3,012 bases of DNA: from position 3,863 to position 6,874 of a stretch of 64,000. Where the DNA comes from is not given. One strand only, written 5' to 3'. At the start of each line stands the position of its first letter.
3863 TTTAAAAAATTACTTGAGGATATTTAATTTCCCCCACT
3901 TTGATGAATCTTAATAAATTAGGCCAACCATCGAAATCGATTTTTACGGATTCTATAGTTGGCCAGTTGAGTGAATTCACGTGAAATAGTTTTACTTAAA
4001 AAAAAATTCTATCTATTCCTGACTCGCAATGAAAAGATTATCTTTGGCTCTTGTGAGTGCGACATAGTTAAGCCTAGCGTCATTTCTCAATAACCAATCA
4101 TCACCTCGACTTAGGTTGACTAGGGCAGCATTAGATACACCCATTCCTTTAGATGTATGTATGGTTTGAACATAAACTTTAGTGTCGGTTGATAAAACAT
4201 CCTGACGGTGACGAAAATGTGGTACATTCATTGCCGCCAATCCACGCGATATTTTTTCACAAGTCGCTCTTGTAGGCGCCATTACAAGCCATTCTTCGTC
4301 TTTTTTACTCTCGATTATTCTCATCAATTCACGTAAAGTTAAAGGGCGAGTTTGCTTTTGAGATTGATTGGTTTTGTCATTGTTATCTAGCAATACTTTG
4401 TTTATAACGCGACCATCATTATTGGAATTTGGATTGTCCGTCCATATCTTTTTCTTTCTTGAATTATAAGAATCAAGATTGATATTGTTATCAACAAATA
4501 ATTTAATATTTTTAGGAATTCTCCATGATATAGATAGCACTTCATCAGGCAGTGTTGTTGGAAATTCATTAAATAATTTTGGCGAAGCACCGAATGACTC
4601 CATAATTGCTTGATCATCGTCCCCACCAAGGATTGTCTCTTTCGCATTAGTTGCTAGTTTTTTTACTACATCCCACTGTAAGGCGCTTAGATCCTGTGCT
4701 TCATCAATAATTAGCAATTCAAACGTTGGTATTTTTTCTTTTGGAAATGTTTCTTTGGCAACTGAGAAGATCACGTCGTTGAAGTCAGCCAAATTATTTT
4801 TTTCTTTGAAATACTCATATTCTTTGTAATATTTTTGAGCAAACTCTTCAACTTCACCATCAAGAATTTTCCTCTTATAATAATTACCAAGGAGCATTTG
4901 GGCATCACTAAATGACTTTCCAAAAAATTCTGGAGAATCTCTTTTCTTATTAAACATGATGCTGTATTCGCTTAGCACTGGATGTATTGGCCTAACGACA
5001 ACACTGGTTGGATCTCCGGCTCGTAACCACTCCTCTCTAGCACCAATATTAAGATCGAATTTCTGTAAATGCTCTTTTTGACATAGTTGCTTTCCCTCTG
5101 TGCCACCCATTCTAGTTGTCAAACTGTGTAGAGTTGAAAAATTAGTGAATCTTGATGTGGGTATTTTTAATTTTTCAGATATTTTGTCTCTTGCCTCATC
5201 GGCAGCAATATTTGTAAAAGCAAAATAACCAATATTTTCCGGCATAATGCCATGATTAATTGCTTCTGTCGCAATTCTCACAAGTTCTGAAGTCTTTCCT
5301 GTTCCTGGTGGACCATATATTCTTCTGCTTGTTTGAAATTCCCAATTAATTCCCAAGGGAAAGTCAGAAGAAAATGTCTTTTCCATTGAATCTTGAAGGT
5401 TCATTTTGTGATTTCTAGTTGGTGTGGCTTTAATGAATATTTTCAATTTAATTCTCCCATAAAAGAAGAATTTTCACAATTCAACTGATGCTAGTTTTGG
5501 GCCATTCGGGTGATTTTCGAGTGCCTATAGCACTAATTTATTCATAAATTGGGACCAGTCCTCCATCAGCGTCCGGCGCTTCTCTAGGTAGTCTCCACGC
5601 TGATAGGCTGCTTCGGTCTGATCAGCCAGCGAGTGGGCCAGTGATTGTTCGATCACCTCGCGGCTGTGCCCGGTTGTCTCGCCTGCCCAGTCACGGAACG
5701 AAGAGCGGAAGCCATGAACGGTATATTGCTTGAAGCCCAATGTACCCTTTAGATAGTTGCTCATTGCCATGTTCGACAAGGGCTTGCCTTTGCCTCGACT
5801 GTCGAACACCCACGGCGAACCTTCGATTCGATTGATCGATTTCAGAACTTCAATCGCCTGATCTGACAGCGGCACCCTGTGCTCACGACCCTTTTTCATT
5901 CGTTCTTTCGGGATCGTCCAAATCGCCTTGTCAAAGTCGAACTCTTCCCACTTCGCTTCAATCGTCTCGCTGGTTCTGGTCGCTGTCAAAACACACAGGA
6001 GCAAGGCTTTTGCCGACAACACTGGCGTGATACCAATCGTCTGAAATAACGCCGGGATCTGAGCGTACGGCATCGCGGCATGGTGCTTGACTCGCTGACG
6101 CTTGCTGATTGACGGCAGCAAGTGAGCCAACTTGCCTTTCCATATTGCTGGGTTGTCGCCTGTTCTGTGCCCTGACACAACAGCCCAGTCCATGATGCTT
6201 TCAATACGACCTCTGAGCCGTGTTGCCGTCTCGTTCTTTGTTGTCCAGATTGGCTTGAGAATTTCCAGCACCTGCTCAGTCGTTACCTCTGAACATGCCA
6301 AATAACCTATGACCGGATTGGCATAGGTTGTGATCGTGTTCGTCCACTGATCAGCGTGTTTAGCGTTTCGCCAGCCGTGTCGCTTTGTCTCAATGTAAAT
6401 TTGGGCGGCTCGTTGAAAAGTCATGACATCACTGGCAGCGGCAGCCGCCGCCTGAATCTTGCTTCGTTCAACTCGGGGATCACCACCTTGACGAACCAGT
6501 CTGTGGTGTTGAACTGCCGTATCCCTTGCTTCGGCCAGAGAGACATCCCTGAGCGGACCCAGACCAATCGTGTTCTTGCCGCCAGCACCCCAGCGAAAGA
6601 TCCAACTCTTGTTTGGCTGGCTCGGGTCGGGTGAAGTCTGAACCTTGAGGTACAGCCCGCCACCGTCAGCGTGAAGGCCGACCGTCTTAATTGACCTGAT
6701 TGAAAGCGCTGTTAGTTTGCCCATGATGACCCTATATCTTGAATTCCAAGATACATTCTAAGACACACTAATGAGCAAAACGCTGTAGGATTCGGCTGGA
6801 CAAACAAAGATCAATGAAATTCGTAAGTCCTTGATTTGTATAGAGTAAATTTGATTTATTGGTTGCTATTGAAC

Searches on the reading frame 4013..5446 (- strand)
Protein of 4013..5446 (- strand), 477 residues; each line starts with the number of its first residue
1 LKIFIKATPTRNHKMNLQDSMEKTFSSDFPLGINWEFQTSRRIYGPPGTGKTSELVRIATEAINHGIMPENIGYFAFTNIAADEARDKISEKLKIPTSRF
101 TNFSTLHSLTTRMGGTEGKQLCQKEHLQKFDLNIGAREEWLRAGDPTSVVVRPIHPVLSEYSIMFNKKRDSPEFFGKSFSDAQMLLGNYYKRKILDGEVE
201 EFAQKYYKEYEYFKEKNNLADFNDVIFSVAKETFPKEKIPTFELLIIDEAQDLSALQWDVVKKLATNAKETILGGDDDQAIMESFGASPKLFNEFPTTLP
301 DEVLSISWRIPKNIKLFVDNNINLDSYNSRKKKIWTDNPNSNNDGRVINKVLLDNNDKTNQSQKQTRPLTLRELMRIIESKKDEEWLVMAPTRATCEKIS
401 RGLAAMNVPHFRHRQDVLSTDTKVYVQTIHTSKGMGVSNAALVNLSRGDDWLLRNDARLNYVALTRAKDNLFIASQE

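Call 4: search_protein_families(library=pfam, proteins=[window:4013-5446:-], max_evalue=0.1)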
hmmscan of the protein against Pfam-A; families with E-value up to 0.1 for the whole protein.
window:4013-5446:- (477 aa): 14 families
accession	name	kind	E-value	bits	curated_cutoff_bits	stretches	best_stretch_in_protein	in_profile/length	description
PF00580.27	UvrD-helicase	-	1.2e-29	104.2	23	1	38-297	13-268/271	UvrD/REP helicase N-terminal domain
PF13245.12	AAA_19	-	1.8e-15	57.7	25.1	1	43-282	16-131/134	AAA domain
PF13604.12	AAA_30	-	4.9e-08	33.4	27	1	43-98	23-71/191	AAA domain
PF13361.12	UvrD_C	-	8.5e-08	32.4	25.6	1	324-475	210-347/350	UvrD-like helicase C-terminal domain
PF01443.25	Viral_helicase1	-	6e-07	29.9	21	1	416-473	169-226/228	Viral superfamily 1 RNA helicase core domain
PF13086.12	AAA_11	-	6.7e-07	29.8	27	1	42-279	21-249/257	AAA domain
PF13538.12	UvrD_C_2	-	9.3e-05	22.7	27.4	1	424-473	2-51/52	UvrD-like helicase C-terminal domain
PF13173.12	AAA_14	-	0.0035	17.8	27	0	43-88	7-48/129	AAA domain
PF13401.12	AAA_22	-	0.005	17.6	27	0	243-264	86-104/130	AAA domain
PF09848.15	SLFN-g3_helicase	-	0.0055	16.5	24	0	182-284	34-130/354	Schlafen group 3, DNA/RNA helicase domain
PF00004.35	AAA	-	0.0057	17.6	21.2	1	43-86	3-35/131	ATPase family associated with various cellular activities (AAA)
PF13479.12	AAA_24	-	0.018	15.4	27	0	43-55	7-19/195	AAA domain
PF13191.12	AAA_16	-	0.034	15.1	32.6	0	43-65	29-51/167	AAA ATPase domain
PF13087.12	AAA_12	-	0.044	13.8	27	1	356-475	84-192/195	AAA domain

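Call 6: search_protein_families(library=ncbifam, proteins=[window:4013-5446:-], max_evalue=0.1)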
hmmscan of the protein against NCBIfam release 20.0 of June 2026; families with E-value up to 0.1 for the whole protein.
window:4013-5446:- (477 aa): 18 families
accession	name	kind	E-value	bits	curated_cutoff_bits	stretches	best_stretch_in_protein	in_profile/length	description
TIGR01073.1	pcrA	equivalog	3e-23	82.1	911.2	2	48-341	27-311/725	DNA helicase PcrA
TIGR01074.1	rep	equivalog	3.3e-16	58.7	951.45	2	200-295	160-260/668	DNA helicase Rep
NF008743.0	PRK11773.1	equivalog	4.3e-16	58.4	965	2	198-339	165-313/720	DNA helicase II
TIGR01075.1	uvrD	equivalog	5.5e-16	58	1144.45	2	197-339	159-308/715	DNA helicase II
NF008276.0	PRK11054.1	equivalog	2.1e-12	46.3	543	2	206-298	395-489/684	DNA helicase IV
NF008172.0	PRK10919.1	equivalog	5e-10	38.2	1168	1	200-291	161-257/673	DNA helicase Rep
TIGR00609.1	recB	equivalog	1.1e-09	37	696.05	1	213-282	336-414/1175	exodeoxyribonuclease V subunit beta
TIGR02784.1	addA_alphas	equivalog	2.1e-09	36.3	860.75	1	201-295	342-455/1138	double-strand break repair helicase AddA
TIGR02785.1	addA_Gpos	equivalog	7.2e-08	30.7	707.65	1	198-294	336-444/1234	helicase-exonuclease AddAB subunit AddA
NF041464.1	HelD_BACSU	equivalog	3.1e-07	28.7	419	1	243-474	548-762/779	RNA polymerase recycling motor HelD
NF010485.0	PRK13909.1-2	equivalog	4.1e-07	28.6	650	1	178-322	258-424/909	RecB-like helicase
TIGR01447.1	recD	equivalog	7.1e-05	21.6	310.15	1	417-476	519-575/597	exodeoxyribonuclease V subunit alpha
TIGR00376.1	TIGR00376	hypoth_equivalog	8e-05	21.3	348.9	1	43-91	179-224/639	IGHMBP2 family helicase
NF003296.0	PRK04296.1-1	equivalog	0.0042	17.2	183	1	238-292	82-132/195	thymidine kinase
TIGR02768.1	TraA_Ti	equivalog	0.02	13.2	590.45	0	424-472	671-712/751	Ti-type conjugative transfer relaxase TraA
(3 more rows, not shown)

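Call 7: search_protein_families(library=phrogs, proteins=[window:4013-5446:-], max_evalue=0.1)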
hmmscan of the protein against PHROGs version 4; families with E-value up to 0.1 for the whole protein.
window:4013-5446:- (477 aa): 4 families
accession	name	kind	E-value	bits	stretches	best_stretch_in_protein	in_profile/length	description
phrog_1967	-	DNA, RNA and nucleotide metabolism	3.7e-58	198.8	2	34-415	162-511/776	DNA helicase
phrog_325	-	DNA, RNA and nucleotide metabolism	1.5e-07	31.1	1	42-110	494-550/986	Dda-like helicase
phrog_25411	-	unknown function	0.0016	18.1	0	43-61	235-253/627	-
phrog_25205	-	unknown function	0.011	15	1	242-298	184-239/607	-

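Call 8: search_protein_families(library=padloc, proteins=[window:4013-5446:-], max_evalue=0.1)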
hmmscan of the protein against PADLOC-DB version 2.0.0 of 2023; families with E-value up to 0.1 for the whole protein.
window:4013-5446:- (477 aa): 46 families (the best 25 are shown)
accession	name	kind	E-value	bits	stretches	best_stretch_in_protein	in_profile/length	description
PDLC03802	RTasHel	-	4.2e-27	93.3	2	44-409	24-338/675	DRT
PDLC00132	GajB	-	2.8e-19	67.2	1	43-295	21-270/625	UrvD helicase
PDLC00117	GajB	-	2.1e-17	60.8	3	200-295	172-273/604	UrvD helicase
PDLC00119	GajB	-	8.3e-17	59.3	2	202-297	174-274/565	UrvD helicase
PDLC00114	GajB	-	9.1e-17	58.8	1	45-410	27-378/635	UrvD helicase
PDLC00127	GajB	-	1.2e-16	58.3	2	197-298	152-261/594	UrvD helicase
PDLC00129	GajB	-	2e-16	57.7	3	241-296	226-281/594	UrvD helicase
PDLC00130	GajB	-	1.5e-14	51.2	3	216-298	175-263/589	UrvD helicase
PDLC00138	GajB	-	1.8e-14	51.4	2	241-294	220-274/581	UrvD helicase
PDLC00107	GajB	-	1.9e-14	51.2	1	200-409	166-372/587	UrvD helicase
PDLC00122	GajB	-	7.7e-12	42.9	2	241-350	162-279/502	UrvD helicase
PDLC00103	GajB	-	1.6e-11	41.8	2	240-297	210-268/612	UrvD helicase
PDLC00133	GajB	-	4.4e-10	37.2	2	205-295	162-259/382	UrvD helicase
PDLC00112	GajB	-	6e-10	36.3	2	242-302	212-272/581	UrvD helicase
PDLC00136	GajB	-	1e-09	35.8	1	242-309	207-276/570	UrvD helicase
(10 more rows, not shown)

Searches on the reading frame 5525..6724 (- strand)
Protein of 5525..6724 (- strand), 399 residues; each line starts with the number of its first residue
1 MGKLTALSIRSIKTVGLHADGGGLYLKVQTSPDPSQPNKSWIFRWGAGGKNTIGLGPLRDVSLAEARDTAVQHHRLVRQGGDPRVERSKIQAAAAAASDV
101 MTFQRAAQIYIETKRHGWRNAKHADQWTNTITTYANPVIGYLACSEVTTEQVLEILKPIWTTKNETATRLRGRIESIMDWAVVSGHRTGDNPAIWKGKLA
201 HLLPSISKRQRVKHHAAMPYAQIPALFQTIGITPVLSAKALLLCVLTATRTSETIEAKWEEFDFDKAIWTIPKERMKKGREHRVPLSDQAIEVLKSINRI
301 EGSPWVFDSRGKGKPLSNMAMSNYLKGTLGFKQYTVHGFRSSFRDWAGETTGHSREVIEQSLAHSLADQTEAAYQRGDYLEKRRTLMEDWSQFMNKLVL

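Call 4: search_protein_families(library=pfam, proteins=[window:5525-6724:-], max_evalue=0.1)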
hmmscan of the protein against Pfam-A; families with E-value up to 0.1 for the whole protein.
window:5525-6724:- (399 aa): 4 families
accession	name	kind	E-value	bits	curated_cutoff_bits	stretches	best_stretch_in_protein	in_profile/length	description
PF22022.2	Phage_int_M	-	8.5e-31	106.5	27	1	103-197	1-95/96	Phage integrase central domain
PF00589.27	Phage_integrase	-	3.2e-18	66.5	27.1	1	221-376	6-167/172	Phage integrase family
PF13356.12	Arm-DNA-bind_3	-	6.6e-15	55.5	27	1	4-88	1-81/83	Arm DNA-binding domain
PF25423.1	DUF7893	-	0.062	14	27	0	324-386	15-74/90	Domain of unknown function (DUF7893)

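Call 6: search_protein_families(library=ncbifam, proteins=[window:5525-6724:-], max_evalue=0.1)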
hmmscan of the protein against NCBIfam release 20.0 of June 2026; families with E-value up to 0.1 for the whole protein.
window:5525-6724:- (399 aa): 5 families
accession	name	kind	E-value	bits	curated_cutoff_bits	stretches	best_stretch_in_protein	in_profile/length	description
NF007246.0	PRK09692.1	domain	4.4e-42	144.1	434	1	20-395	27-394/413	integrase domain-containing protein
NF040815.2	recomb_XerA_Arch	equivalog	0.00011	21.8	220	1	241-371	118-249/263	site-specific tyrosine recombinase/integron integrase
NF007370.0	PRK09870.1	subfamily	0.0013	18.4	221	1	240-320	37-120/200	tyrosine-type DNA invertase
NF004050.0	PRK05569.1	subfamily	0.0022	18.4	136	1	113-157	89-133/141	flavodoxin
TIGR02225.1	recomb_XerD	equivalog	0.04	13.3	329.6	1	236-296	124-182/290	site-specific tyrosine recombinase XerD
